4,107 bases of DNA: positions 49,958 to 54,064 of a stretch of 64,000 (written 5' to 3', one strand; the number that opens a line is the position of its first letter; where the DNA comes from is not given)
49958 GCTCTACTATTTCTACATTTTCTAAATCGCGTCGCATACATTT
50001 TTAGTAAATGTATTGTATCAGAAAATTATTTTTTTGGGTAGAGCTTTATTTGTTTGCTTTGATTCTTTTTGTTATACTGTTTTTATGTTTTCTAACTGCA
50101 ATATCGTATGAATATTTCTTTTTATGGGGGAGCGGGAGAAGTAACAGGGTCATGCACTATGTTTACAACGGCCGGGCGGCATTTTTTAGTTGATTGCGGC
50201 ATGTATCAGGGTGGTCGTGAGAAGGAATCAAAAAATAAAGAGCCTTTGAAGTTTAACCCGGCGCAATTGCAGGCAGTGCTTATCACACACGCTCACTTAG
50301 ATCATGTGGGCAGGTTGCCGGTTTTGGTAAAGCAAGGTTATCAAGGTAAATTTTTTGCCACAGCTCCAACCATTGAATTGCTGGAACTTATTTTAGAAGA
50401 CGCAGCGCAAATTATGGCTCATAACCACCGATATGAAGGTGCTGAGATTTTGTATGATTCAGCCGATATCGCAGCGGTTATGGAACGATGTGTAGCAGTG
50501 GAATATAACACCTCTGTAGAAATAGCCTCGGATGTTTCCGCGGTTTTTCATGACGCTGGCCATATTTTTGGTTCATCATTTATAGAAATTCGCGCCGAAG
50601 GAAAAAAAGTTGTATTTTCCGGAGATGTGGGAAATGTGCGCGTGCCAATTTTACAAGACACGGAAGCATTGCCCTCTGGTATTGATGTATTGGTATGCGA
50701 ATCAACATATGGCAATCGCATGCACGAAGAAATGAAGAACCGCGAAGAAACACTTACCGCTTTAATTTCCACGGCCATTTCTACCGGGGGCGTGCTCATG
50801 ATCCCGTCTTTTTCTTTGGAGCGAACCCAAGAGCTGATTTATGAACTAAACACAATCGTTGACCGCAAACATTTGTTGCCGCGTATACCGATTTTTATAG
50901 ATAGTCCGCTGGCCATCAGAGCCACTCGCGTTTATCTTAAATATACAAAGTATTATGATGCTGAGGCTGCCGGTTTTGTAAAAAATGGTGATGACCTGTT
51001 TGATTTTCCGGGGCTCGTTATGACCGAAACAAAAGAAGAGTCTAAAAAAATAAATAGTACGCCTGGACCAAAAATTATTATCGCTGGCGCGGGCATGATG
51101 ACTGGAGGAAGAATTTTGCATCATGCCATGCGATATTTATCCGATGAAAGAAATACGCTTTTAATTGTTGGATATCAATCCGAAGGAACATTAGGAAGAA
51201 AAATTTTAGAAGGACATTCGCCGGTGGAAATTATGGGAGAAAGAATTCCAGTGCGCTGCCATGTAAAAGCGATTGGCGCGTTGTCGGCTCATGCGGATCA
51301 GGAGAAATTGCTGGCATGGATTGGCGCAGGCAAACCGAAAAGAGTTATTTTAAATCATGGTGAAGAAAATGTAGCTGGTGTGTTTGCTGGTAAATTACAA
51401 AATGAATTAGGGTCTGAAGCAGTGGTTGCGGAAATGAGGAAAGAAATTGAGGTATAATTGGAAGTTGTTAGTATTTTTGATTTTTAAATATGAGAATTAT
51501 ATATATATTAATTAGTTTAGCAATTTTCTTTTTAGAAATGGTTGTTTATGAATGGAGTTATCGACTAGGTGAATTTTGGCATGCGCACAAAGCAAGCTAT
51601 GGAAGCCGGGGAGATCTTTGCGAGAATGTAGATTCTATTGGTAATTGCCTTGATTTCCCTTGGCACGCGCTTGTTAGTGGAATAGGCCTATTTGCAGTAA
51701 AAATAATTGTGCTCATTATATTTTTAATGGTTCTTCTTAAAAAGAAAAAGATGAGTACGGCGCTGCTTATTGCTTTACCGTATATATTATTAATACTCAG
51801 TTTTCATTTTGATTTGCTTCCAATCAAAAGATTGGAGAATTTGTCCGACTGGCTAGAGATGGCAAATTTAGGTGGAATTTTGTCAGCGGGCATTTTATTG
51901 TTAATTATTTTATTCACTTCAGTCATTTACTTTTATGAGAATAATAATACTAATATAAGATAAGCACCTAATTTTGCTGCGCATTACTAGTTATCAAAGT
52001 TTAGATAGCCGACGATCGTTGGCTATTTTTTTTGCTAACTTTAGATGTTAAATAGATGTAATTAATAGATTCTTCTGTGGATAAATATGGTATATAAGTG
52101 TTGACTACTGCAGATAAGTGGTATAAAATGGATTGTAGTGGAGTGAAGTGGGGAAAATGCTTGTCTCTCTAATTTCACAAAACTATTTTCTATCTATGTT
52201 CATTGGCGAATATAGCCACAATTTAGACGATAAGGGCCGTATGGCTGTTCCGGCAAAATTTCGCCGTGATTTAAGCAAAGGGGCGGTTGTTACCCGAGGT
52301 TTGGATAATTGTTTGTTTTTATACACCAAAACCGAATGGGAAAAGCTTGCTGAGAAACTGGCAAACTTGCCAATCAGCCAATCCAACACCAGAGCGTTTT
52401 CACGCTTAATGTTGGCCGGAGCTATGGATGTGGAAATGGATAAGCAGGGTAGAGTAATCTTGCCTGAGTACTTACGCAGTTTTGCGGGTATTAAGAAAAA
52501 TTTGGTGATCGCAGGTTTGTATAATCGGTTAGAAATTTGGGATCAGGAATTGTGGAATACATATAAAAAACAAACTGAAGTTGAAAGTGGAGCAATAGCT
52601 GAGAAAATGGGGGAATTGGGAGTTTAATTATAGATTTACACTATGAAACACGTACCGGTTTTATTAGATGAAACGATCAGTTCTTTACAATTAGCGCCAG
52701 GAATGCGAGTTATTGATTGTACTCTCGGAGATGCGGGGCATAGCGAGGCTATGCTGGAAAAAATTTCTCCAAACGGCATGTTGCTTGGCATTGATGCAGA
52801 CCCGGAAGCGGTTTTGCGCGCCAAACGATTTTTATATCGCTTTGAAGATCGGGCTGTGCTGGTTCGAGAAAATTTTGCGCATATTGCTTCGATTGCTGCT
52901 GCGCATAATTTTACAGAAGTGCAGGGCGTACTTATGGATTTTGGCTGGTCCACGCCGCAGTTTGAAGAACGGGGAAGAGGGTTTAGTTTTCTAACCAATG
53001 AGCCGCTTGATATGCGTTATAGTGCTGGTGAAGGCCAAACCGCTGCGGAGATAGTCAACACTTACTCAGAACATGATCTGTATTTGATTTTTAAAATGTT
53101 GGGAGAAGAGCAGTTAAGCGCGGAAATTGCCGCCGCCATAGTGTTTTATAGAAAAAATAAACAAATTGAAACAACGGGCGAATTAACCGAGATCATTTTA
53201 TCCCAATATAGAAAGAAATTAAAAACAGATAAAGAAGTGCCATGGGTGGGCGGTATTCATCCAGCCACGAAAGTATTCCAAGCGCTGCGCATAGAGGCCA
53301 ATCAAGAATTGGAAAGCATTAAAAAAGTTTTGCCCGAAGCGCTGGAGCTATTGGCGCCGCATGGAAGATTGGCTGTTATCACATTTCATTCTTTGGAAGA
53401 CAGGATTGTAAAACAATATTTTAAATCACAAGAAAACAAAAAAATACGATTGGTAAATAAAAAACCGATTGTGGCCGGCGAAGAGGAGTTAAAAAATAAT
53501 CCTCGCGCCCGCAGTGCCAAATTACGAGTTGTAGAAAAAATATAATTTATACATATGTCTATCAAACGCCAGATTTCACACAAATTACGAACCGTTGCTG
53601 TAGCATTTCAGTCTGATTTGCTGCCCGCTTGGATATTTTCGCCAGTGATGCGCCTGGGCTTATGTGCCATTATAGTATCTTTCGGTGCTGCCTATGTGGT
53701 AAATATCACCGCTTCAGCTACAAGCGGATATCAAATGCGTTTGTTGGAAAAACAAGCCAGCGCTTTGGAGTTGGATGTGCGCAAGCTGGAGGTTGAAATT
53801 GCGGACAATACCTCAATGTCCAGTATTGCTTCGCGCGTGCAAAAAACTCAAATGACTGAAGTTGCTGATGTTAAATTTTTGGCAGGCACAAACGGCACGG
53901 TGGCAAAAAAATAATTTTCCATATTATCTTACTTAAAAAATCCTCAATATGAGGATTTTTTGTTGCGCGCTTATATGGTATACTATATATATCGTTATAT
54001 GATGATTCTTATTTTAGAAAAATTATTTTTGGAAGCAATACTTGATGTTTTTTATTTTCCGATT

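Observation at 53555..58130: Remodelled dcw-type cluster: no ftsI/ftsW/mur ligases between ftsL-like and mraY-like genes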

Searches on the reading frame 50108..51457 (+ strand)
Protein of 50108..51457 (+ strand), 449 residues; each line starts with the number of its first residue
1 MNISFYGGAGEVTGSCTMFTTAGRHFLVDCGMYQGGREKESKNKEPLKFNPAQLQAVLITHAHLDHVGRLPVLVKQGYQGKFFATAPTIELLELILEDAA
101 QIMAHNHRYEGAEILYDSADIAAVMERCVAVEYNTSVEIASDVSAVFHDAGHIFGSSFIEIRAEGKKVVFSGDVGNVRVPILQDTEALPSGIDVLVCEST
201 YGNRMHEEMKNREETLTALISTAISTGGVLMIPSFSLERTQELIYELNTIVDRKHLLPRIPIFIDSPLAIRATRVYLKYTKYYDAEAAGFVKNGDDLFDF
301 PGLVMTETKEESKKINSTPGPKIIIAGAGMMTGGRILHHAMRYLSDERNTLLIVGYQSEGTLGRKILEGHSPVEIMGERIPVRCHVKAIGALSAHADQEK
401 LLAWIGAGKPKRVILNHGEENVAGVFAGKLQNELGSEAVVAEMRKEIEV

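Call 6: search_protein_families(library=pfam, proteins=[window:50108-51457:+], max_evalue=0.01)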
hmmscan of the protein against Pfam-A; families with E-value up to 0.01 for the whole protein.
window:50108-51457:+ (449 aa): 5 families
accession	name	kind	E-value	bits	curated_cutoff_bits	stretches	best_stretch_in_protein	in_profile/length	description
PF10996.14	Beta-Casp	-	3.1e-40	137.9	27.7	1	240-366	1-120/120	Beta-Casp domain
PF07521.17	RMMBL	-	7.9e-15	55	21.6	1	379-440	1-62/63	Zn-dependent metallo-hydrolase RNA specificity domain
PF00753.33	Lactamase_B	-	1.6e-14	54.8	22.7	1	10-182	2-158/196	Metallo-beta-lactamase superfamily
PF16661.11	Lactamase_B_6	-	4.6e-13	49.4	27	1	24-187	7-175/193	Metallo-beta-lactamase superfamily domain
PF12706.13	Lactamase_B_2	-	5e-12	46.3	27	1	24-203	1-168/200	Beta-lactamase superfamily domain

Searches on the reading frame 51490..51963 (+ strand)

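Call 6: search_protein_families(library=pfam, proteins=[window:51490-51963:+], max_evalue=0.01)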
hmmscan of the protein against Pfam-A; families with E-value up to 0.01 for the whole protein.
window:51490-51963:+ (157 aa): 0 families

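Call 35: search_protein_families(library=ncbifam, proteins=[window:51490-51963:+], max_evalue=0.01)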
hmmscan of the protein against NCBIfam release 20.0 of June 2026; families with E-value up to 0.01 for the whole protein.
window:51490-51963:+ (157 aa): 1 family
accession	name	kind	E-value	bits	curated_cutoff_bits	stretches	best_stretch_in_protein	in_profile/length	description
NF033218.1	anchor_AmaP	equivalog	0.0091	15.8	55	0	92-152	17-76/166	alkaline shock response membrane anchor protein AmaP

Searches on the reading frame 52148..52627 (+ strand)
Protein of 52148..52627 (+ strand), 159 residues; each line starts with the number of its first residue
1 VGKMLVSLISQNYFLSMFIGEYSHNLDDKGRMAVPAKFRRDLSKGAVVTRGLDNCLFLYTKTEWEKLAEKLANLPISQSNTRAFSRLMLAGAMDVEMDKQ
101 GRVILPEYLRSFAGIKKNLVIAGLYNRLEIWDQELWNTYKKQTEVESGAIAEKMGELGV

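Call 6: search_protein_families(library=pfam, proteins=[window:52148-52627:+], max_evalue=0.01)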
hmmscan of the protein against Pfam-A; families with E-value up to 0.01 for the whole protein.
window:52148-52627:+ (159 aa): 1 family
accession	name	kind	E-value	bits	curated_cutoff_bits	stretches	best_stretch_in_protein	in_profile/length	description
PF02381.23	MraZ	-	1.1e-41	141.1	23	2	17-86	1-71/72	MraZ protein, putative antitoxin-like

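Call 7: search_protein_families(library=ncbifam, proteins=[window:52148-52627:+], max_evalue=0.01)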
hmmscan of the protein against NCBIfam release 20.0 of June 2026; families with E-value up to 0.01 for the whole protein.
window:52148-52627:+ (159 aa): 8 families
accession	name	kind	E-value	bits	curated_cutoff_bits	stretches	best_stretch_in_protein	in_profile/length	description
TIGR00242.1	TIGR00242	equivalog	1.1e-45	155.1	98.35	1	17-157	1-142/144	division/cell wall cluster transcriptional repressor MraZ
NF001476.0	PRK00326.2-2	equivalog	2.3e-30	105.4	162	1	16-146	3-144/163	division/cell wall cluster transcriptional repressor MraZ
NF001482.0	PRK00326.3-4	equivalog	1.5e-27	96.3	168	1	17-158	1-159/160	division/cell wall cluster transcriptional repressor MraZ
NF001477.0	PRK00326.2-4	equivalog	7e-20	71.5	162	1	15-143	1-134/155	division/cell wall cluster transcriptional repressor MraZ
NF001483.0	PRK00326.3-5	equivalog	7.7e-14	52.2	239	1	18-155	3-146/155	division/cell wall cluster transcriptional repressor MraZ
NF001475.0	PRK00326.2-1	equivalog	1.1e-12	48.1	257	1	16-142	2-133/149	division/cell wall cluster transcriptional repressor MraZ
TIGR02922.1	TIGR02922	hypoth_equivalog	0.0023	18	64.95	0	23-47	26-50/67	TIGR02922 family protein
TIGR01439.1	lp_hng_hel_AbrB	domain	0.0053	16.4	28.3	0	27-42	5-20/44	transcriptional regulator, AbrB family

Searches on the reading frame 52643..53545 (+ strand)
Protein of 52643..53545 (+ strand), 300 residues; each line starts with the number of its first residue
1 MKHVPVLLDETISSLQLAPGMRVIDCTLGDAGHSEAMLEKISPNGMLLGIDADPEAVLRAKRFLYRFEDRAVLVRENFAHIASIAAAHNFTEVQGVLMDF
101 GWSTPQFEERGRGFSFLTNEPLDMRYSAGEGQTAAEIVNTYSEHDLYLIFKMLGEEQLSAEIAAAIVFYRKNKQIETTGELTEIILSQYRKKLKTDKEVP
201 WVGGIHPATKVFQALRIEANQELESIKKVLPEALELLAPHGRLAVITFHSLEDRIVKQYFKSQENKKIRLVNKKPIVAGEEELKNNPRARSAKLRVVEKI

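Call 6: search_protein_families(library=pfam, proteins=[window:52643-53545:+], max_evalue=0.01)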
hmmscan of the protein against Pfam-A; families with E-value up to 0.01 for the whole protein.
window:52643-53545:+ (300 aa): 2 families
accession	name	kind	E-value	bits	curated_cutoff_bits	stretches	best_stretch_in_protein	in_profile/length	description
PF01795.25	Methyltransf_5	-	4.1e-101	339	27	1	2-300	3-309/309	MraW methylase family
PF13847.12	Methyltransf_31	-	0.00018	21.7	27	0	19-62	3-46/145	Methyltransferase domain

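Call 7: search_protein_families(library=ncbifam, proteins=[window:52643-53545:+], max_evalue=0.01)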
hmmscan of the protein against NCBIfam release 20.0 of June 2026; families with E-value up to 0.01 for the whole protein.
window:52643-53545:+ (300 aa): 3 families
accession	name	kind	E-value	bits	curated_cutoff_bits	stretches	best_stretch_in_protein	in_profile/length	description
TIGR00006.1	TIGR00006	equivalog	4.9e-94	315.3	154.3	1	2-299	6-309/310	16S rRNA (cytosine(1402)-N(4))-methyltransferase RsmH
NF053511.1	tRNA_U34_MnmM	equivalog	2.3e-05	24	135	1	14-102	12-98/183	tRNA 5-(aminomethyl)-2-thiouridylate-methyltransferase MnmM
TIGR04364.1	methyltran_FxLD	equivalog_domain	0.0017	17.5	320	1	12-65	75-127/394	methyltransferase, FxLD system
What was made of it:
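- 52643..53545 (+): rsmH (16S rRNA m4C1402 methyltransferase). PF01795 339 bits, TIGR00006 315 bits (calls 6, 7).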

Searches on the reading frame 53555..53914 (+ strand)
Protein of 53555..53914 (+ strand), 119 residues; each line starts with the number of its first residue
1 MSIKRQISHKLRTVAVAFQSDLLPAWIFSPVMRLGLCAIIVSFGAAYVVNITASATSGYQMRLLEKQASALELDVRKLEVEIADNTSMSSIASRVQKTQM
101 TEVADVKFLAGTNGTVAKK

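Call 6: search_protein_families(library=pfam, proteins=[window:53555-53914:+], max_evalue=0.01)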
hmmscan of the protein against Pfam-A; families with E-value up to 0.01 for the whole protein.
window:53555-53914:+ (119 aa): 0 families

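Call 7: search_protein_families(library=ncbifam, proteins=[window:53555-53914:+], max_evalue=0.01)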
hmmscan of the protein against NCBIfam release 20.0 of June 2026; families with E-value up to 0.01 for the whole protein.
window:53555-53914:+ (119 aa): 1 family
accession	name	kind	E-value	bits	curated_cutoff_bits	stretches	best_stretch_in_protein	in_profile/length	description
NF053549.1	FtsL_Actino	equivalog_domain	6.7e-05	22.7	55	1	32-109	4-80/83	cell division protein FtsL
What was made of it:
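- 53555..53914 (+): ftsL-like gene: 119 aa, one transmembrane helix, then a coiled-coil-like tail. NF053549 FtsL_Actino scores 22.7 bits against a cutoff of 55 (call 7).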

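Call 66: search_protein_families(library=pfam, proteins=[window:53555-53914:+], max_evalue=10)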
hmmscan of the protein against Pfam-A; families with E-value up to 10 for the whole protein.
window:53555-53914:+ (119 aa): 1 family
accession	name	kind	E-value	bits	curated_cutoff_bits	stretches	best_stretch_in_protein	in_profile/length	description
PF09032.16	Siah-Interact_N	-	0.079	13.7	23.5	1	70-102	28-59/78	Siah interacting protein, N terminal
